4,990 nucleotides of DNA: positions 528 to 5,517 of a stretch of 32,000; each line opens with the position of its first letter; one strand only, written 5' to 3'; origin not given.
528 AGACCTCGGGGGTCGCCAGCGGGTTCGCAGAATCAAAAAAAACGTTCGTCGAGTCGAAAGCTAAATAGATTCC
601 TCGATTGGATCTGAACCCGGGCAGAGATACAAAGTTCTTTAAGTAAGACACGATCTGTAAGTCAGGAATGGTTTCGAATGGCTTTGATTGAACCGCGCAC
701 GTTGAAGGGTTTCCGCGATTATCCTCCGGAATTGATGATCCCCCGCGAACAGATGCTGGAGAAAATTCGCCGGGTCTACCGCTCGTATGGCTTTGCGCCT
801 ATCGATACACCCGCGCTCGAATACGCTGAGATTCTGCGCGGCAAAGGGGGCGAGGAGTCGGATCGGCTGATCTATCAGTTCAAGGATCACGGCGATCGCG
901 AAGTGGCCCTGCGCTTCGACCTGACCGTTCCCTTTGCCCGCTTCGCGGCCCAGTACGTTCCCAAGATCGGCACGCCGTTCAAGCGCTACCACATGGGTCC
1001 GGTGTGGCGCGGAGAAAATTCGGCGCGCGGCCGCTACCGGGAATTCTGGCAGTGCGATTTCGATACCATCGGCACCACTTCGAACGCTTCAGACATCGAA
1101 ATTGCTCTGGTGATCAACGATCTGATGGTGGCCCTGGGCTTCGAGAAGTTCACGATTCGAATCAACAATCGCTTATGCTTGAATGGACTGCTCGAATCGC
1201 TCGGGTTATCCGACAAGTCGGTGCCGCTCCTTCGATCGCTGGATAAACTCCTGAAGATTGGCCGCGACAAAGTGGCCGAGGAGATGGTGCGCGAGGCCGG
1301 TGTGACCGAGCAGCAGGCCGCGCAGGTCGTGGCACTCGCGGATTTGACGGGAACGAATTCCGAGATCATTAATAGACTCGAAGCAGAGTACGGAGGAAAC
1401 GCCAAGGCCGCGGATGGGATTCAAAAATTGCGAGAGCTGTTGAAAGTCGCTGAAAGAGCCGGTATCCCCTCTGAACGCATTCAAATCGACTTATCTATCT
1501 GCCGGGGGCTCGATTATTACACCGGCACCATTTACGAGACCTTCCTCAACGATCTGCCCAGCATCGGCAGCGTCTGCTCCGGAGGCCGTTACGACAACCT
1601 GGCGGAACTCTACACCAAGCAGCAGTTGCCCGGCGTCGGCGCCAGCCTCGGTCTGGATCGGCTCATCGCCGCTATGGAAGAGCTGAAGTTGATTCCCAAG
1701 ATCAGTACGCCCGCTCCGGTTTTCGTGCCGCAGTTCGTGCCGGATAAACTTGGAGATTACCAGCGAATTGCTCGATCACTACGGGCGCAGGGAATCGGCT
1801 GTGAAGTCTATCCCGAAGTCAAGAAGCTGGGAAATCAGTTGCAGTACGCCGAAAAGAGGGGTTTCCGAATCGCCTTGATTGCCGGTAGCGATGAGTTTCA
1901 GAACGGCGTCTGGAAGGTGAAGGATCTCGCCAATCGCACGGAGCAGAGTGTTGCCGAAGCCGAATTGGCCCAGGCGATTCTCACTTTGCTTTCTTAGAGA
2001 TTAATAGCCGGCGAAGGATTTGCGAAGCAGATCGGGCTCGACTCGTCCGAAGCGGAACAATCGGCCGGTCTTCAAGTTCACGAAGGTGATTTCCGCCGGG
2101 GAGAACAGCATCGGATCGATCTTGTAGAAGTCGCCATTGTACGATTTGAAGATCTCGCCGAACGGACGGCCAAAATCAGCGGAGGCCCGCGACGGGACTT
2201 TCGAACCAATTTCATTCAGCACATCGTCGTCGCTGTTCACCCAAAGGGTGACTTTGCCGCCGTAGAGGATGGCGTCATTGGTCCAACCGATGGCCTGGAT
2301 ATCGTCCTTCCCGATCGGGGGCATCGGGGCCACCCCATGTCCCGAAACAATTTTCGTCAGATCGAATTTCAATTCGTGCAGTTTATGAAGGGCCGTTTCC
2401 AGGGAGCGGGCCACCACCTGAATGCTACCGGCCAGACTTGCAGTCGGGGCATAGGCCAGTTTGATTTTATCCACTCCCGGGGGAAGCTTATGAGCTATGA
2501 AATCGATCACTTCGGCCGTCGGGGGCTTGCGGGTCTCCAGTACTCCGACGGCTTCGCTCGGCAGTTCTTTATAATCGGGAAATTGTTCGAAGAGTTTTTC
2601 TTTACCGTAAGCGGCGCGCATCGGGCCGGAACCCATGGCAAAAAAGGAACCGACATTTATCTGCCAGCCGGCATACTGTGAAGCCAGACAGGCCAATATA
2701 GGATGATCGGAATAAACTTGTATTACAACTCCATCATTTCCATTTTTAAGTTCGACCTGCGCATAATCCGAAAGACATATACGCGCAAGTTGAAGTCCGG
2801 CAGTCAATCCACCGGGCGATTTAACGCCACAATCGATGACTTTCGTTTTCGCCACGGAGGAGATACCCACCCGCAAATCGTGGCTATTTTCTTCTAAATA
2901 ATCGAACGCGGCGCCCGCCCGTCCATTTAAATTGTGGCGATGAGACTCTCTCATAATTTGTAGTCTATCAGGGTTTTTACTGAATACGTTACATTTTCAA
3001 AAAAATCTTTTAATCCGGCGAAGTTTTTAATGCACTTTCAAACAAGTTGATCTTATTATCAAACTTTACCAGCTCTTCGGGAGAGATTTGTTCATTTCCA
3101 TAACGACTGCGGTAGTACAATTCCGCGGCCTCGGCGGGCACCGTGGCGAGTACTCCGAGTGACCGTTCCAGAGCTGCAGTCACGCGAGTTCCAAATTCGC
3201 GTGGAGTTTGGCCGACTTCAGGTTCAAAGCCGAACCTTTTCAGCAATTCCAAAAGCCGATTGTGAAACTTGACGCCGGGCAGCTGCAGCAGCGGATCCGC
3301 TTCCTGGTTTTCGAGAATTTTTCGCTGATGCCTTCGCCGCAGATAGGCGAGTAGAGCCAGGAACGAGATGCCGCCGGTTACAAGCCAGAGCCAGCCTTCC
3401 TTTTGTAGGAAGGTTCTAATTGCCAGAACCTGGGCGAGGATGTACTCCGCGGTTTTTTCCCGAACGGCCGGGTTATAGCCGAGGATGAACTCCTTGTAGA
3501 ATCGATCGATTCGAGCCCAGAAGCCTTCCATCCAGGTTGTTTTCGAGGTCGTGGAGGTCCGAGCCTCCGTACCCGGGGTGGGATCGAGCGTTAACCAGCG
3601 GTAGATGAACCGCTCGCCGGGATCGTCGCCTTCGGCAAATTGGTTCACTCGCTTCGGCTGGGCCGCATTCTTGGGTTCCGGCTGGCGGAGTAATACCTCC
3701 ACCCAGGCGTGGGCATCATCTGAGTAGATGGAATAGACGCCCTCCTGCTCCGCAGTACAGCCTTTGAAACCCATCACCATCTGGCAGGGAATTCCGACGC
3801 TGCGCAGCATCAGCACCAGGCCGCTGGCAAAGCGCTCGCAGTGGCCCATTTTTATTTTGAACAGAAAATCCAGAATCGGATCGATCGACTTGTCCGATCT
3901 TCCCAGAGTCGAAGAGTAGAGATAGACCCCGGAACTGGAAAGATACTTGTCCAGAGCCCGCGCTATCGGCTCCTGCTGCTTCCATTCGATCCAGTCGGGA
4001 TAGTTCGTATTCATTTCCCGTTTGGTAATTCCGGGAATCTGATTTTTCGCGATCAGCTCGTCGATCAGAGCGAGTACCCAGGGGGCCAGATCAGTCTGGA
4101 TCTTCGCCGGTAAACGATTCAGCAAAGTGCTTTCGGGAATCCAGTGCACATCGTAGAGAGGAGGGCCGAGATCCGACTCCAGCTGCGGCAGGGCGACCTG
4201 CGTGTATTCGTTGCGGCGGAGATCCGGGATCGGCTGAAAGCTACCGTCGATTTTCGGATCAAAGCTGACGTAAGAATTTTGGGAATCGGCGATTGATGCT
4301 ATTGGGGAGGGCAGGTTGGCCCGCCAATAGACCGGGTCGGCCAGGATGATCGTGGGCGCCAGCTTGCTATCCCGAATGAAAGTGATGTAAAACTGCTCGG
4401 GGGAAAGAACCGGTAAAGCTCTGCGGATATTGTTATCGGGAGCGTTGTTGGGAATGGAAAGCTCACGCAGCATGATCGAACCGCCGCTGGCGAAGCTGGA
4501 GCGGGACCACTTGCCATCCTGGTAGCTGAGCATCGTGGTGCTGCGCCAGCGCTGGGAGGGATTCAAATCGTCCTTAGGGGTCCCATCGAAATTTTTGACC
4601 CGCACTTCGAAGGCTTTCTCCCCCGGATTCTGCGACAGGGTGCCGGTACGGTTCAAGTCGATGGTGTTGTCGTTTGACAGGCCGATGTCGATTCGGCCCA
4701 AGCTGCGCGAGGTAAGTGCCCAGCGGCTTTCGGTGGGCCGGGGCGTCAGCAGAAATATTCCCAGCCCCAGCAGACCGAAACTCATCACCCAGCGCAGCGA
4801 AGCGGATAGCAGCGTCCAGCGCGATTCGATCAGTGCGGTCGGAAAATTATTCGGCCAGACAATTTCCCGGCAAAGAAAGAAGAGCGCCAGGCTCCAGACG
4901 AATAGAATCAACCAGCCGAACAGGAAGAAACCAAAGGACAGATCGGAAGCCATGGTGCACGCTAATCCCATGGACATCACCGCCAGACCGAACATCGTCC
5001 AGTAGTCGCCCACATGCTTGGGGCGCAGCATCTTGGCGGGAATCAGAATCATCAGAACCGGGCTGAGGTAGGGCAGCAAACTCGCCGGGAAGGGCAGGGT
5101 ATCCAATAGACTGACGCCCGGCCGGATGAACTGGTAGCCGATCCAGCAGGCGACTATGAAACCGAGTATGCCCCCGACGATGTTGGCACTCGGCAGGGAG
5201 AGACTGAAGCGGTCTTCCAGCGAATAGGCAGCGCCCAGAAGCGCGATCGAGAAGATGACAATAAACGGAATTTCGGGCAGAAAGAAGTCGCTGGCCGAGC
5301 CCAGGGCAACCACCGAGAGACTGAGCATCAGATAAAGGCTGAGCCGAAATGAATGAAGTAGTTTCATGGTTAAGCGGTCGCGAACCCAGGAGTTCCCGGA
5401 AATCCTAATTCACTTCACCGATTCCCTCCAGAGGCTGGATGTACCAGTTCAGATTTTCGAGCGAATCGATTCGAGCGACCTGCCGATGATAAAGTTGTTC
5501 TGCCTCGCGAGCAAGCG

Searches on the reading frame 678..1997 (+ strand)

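Call 27: search_protein_families(library=pfam, proteins=[window:678-1997:+], max_evalue=0.00001)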
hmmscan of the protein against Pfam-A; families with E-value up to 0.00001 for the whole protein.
window:678-1997:+ (439 aa): 3 families
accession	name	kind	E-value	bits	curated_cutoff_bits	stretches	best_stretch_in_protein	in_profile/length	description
PF13393.11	tRNA-synt_His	-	2.1e-49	168.9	25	1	11-329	1-308/308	Histidyl-tRNA synthetase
PF03129.25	HGTP_anticodon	-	2.2e-11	44.2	21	1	361-435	18-92/94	Anticodon binding domain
PF00152.25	tRNA-synt_2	-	8.3e-06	25.5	25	0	18-130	20-121/308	tRNA synthetases class II (D, K and N)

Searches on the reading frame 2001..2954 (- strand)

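Call 27: search_protein_families(library=pfam, proteins=[window:2001-2954:-], max_evalue=0.00001)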
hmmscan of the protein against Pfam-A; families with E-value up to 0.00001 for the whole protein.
window:2001-2954:- (317 aa): 1 family
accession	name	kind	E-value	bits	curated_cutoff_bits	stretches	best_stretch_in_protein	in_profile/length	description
PF02289.21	MCH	-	1.2e-109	366.7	25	1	9-314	2-311/311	Cyclohydrolase (MCH)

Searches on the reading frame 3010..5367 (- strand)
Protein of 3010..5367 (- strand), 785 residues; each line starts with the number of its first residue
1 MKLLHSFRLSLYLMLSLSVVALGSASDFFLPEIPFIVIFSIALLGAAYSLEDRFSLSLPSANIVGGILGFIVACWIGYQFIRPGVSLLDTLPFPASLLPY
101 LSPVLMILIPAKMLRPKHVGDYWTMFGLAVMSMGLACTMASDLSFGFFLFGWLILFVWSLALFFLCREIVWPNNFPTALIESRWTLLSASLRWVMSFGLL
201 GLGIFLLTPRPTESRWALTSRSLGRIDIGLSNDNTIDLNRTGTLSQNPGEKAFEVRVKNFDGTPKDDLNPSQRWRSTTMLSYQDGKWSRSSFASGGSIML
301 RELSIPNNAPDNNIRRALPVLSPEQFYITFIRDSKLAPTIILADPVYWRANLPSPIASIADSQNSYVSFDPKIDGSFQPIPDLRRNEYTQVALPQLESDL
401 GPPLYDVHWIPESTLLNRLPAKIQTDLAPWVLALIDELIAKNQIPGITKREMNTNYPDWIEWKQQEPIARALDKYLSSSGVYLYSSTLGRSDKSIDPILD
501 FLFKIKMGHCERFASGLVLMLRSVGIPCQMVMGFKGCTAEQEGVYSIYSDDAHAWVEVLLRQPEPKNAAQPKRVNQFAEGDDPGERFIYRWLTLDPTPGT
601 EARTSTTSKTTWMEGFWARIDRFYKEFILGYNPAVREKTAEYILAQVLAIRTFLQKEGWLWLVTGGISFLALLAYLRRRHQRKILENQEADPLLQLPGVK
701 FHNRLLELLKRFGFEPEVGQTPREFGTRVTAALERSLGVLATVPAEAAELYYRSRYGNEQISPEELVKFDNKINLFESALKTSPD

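Call 27: search_protein_families(library=pfam, proteins=[window:3010-5367:-], max_evalue=0.00001)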
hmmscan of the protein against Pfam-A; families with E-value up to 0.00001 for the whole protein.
window:3010-5367:- (785 aa): 2 families
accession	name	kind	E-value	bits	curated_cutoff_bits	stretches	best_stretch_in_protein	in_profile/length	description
PF01841.26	Transglut_core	-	1.3e-13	51.6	23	1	469-560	18-98/108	Transglutaminase-like superfamily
PF13559.11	DUF4129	-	7.5e-09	36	24.8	1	704-766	4-61/69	Domain of unknown function (DUF4129)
